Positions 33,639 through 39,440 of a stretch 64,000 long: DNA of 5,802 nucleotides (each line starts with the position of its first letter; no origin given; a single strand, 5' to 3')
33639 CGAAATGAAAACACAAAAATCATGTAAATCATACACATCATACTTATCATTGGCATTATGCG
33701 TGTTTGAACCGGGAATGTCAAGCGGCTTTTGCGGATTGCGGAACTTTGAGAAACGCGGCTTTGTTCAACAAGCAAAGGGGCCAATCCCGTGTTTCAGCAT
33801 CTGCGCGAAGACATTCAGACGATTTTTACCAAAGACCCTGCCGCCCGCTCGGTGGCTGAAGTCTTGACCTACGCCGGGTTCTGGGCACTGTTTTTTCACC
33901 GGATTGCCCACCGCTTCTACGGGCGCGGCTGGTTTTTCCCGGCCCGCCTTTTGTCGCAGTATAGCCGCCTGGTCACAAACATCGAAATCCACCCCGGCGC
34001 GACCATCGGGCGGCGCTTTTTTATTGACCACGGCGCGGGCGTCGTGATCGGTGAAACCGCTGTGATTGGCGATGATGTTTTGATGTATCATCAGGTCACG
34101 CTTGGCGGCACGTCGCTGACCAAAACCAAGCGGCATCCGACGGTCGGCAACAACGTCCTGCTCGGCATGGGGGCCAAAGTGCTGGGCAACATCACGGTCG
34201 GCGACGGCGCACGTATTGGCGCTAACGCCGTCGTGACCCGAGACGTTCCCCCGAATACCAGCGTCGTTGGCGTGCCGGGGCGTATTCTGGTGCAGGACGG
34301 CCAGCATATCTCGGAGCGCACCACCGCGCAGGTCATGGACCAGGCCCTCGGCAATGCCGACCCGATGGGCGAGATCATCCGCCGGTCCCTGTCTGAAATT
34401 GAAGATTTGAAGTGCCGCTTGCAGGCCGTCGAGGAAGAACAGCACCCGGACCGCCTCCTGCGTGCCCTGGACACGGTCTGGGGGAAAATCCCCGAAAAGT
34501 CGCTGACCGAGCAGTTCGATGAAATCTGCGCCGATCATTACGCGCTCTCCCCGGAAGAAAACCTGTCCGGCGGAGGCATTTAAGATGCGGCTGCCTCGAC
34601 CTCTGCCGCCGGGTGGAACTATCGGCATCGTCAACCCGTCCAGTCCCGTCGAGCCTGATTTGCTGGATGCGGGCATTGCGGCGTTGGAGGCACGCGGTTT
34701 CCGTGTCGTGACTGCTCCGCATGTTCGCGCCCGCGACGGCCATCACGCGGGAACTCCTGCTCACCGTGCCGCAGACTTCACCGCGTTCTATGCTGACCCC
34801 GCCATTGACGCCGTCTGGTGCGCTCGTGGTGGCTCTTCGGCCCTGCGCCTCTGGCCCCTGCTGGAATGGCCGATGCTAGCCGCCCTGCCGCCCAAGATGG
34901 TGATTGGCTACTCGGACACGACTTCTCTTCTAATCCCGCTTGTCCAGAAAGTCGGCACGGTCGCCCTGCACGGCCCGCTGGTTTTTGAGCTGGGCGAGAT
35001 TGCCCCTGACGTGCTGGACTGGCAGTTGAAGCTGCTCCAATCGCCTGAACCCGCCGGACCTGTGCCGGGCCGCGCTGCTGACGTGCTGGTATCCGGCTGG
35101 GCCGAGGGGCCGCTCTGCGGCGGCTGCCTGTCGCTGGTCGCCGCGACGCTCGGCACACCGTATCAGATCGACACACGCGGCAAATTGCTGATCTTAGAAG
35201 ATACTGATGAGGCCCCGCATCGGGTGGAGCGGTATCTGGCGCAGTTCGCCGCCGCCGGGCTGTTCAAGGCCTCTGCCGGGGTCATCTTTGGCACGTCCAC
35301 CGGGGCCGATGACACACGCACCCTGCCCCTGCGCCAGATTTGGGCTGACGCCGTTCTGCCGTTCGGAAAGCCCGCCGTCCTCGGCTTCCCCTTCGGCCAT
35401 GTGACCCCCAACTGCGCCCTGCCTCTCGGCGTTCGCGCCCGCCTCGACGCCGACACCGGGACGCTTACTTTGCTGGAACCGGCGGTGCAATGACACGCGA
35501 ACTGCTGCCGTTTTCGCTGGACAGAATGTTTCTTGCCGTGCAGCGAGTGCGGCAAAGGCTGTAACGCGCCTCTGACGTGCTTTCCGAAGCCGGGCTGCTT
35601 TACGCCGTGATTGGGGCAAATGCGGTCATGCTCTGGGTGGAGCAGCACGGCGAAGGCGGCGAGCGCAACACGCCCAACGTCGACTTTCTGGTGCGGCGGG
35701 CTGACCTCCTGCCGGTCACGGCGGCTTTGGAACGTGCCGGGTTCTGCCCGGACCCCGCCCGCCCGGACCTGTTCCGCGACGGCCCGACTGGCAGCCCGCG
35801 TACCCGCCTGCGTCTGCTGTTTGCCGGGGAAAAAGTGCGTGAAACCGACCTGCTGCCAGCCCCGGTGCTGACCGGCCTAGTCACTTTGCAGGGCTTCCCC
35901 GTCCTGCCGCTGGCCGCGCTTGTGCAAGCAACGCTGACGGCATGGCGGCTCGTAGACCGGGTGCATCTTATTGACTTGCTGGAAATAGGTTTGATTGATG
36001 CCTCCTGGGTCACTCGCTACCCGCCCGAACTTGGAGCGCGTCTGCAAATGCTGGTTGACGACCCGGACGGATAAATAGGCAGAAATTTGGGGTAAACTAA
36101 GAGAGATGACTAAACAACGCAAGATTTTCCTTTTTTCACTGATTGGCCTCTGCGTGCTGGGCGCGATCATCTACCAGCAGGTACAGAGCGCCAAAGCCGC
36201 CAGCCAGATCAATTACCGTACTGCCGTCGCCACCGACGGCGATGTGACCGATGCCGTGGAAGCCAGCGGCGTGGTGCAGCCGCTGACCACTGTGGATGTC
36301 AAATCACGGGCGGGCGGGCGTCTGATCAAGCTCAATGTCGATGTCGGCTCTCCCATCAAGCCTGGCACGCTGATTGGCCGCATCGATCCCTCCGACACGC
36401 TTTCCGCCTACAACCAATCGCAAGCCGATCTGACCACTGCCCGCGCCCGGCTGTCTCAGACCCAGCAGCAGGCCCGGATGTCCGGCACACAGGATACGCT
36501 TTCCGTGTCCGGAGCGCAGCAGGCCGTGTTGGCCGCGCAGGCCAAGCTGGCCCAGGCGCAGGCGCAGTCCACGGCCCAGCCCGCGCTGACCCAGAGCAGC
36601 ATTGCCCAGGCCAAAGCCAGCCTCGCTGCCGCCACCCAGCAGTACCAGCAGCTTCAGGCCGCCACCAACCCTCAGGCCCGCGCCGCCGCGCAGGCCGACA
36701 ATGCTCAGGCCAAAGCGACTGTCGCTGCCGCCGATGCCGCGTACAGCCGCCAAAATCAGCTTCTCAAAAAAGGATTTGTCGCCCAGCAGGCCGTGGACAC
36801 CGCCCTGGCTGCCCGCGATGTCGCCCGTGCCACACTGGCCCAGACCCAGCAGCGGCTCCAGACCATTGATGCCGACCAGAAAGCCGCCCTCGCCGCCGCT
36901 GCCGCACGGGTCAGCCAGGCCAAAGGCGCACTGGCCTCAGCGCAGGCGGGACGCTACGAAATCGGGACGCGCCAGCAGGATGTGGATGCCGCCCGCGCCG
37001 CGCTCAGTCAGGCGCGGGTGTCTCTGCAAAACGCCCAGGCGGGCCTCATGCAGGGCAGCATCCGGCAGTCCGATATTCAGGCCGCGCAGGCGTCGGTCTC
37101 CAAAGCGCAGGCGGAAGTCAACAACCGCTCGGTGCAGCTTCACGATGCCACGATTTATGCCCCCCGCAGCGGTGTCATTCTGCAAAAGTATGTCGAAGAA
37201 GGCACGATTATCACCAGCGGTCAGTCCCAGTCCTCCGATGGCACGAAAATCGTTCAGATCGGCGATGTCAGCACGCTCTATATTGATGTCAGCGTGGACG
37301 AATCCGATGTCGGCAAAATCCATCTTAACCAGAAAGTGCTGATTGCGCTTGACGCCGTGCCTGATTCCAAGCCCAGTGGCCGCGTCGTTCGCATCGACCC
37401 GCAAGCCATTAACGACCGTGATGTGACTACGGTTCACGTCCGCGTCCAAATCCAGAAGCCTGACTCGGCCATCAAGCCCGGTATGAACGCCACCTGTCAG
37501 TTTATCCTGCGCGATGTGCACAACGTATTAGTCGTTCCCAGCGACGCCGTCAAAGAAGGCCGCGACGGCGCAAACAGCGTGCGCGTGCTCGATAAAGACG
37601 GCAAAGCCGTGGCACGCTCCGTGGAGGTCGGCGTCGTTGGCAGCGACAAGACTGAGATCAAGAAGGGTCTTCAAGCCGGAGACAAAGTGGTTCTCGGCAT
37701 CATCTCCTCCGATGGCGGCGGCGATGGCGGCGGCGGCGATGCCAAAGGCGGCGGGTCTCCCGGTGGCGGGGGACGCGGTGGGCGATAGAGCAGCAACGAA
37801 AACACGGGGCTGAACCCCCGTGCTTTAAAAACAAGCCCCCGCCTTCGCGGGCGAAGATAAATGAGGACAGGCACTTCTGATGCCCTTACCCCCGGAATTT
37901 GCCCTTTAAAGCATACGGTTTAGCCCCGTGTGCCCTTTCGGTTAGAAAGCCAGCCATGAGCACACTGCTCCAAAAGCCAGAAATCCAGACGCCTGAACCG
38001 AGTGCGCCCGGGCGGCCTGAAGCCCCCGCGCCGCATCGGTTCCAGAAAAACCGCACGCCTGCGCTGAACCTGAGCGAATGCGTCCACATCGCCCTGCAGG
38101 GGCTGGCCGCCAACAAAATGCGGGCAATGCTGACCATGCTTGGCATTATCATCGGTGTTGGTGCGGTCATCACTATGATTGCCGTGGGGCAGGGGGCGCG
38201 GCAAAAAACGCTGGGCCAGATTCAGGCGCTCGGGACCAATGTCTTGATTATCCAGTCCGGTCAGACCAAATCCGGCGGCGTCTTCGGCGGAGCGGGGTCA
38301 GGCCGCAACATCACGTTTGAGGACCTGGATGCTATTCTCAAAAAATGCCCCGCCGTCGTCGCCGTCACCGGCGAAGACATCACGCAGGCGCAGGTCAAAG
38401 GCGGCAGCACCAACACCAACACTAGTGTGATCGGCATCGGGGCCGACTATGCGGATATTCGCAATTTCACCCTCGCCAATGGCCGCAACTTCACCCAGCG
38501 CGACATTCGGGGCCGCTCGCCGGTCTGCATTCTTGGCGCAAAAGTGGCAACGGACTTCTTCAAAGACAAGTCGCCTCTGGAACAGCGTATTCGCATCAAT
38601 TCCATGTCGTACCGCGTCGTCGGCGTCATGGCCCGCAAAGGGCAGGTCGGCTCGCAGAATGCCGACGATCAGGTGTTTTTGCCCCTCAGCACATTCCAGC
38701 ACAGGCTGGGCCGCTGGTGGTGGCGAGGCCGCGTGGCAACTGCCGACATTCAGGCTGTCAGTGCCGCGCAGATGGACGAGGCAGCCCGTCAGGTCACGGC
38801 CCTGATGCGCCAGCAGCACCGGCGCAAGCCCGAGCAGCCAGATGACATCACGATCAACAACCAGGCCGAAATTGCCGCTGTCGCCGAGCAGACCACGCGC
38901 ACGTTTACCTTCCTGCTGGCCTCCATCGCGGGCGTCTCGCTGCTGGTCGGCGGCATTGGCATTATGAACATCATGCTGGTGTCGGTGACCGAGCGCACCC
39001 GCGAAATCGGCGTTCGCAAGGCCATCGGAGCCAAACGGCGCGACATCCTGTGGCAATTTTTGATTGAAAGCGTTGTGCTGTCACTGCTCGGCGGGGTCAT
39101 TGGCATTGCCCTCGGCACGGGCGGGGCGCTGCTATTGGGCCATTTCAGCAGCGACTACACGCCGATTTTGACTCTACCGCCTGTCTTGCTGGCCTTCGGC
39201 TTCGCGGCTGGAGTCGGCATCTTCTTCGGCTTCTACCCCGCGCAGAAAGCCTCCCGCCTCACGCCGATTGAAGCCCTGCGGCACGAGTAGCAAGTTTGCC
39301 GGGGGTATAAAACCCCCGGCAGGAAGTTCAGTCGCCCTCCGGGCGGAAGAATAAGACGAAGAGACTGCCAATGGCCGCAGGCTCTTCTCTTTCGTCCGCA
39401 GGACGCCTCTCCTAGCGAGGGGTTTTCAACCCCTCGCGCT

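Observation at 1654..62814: Five or more repeat families share one two-hairpin arm design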

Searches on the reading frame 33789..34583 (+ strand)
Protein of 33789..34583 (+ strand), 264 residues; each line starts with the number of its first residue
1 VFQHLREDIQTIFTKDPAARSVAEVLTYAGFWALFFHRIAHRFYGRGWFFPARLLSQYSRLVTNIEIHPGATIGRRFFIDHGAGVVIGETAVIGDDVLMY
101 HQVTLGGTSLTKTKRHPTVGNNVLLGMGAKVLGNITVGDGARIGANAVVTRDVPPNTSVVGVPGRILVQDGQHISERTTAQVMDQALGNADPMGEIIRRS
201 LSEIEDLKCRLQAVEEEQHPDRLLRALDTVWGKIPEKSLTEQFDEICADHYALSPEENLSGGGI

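Call 98: search_protein_families(library=pfam, proteins=[window:33789-34583:+], max_evalue=0.00001)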
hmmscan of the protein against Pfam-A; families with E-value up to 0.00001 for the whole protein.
window:33789-34583:+ (264 aa): 1 family
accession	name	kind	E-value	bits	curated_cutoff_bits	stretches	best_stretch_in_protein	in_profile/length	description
PF00132.30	Hexapep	-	5.3e-14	51.7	27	1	116-151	1-36/36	Bacterial transferase hexapeptide (six repeats)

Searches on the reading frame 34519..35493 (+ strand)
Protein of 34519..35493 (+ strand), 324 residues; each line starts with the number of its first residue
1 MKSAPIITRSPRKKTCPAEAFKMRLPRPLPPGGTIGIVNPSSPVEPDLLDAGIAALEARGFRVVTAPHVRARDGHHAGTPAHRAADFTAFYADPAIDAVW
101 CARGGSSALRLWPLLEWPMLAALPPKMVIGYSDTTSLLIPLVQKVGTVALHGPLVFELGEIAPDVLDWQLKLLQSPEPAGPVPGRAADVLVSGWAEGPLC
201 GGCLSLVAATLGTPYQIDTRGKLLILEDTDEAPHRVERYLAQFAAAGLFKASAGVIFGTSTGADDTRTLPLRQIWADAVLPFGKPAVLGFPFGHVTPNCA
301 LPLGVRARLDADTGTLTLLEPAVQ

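Call 98: search_protein_families(library=pfam, proteins=[window:34519-35493:+], max_evalue=0.00001)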
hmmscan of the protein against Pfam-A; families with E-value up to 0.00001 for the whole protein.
window:34519-35493:+ (324 aa): 2 families
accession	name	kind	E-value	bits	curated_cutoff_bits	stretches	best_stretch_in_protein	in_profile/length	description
PF02016.21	Peptidase_S66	-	3.2e-33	114.9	25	1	35-152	1-121/121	LD-carboxypeptidase N-terminal domain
PF17676.7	Peptidase_S66C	-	1e-31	110.5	23.7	1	196-309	1-120/120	LD-carboxypeptidase C-terminal domain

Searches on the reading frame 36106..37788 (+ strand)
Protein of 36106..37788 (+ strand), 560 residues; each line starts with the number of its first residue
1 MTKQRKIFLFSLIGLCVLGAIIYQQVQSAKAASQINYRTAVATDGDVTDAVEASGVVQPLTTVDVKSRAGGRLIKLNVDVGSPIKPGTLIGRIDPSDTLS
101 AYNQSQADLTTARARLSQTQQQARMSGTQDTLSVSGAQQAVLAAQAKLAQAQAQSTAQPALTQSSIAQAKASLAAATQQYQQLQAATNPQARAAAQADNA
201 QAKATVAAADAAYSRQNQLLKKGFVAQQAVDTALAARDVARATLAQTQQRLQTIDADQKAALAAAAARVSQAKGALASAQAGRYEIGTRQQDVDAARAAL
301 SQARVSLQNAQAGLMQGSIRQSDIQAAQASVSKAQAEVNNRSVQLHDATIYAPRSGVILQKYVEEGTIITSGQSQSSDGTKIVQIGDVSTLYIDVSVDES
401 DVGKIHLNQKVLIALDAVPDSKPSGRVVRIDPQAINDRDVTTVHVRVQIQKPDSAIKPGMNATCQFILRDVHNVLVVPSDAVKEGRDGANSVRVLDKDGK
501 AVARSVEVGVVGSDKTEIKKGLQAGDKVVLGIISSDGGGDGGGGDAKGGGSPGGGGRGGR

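Call 98: search_protein_families(library=pfam, proteins=[window:36106-37788:+], max_evalue=0.00001)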
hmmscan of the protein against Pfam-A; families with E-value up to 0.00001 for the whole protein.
window:36106-37788:+ (560 aa): 3 families
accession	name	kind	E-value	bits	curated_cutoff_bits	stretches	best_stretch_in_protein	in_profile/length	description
PF16576.10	HlyD_D23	-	9.9e-18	64.6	30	1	311-462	77-214/214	Barrel-sandwich domain of CusB or HlyD membrane-fusion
PF13437.12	HlyD_3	-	3e-13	50.9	22.2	1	349-459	1-106/106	HlyD family secretion protein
PF12700.13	HlyD_2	-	2.9e-07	30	25.1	0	4-129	9-127/416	HlyD family secretion protein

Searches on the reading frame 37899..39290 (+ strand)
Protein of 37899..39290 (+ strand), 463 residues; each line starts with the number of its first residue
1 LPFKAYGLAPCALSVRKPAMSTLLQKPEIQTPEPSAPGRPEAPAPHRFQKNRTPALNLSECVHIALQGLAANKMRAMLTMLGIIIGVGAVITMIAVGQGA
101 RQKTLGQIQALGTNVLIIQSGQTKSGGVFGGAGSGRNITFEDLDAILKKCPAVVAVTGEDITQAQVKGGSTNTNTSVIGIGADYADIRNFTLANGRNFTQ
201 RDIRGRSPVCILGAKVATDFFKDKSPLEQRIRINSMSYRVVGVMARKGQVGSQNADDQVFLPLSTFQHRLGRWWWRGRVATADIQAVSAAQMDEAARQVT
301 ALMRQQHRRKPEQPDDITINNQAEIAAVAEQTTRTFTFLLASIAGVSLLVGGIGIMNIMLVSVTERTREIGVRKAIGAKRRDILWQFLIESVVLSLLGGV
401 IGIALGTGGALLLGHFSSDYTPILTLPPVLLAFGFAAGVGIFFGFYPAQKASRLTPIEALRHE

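Call 98: search_protein_families(library=pfam, proteins=[window:37899-39290:+], max_evalue=0.00001)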
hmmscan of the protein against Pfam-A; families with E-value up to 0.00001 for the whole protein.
window:37899-39290:+ (463 aa): 2 families
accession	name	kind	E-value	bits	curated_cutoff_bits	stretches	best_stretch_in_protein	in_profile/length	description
PF12704.14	MacB_PCD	-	7.3e-50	170.6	27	1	77-301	2-206/207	MacB-like periplasmic core domain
PF02687.27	FtsX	-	8.7e-24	84.3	25.5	1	342-456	2-120/120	FtsX-like permease C-terminal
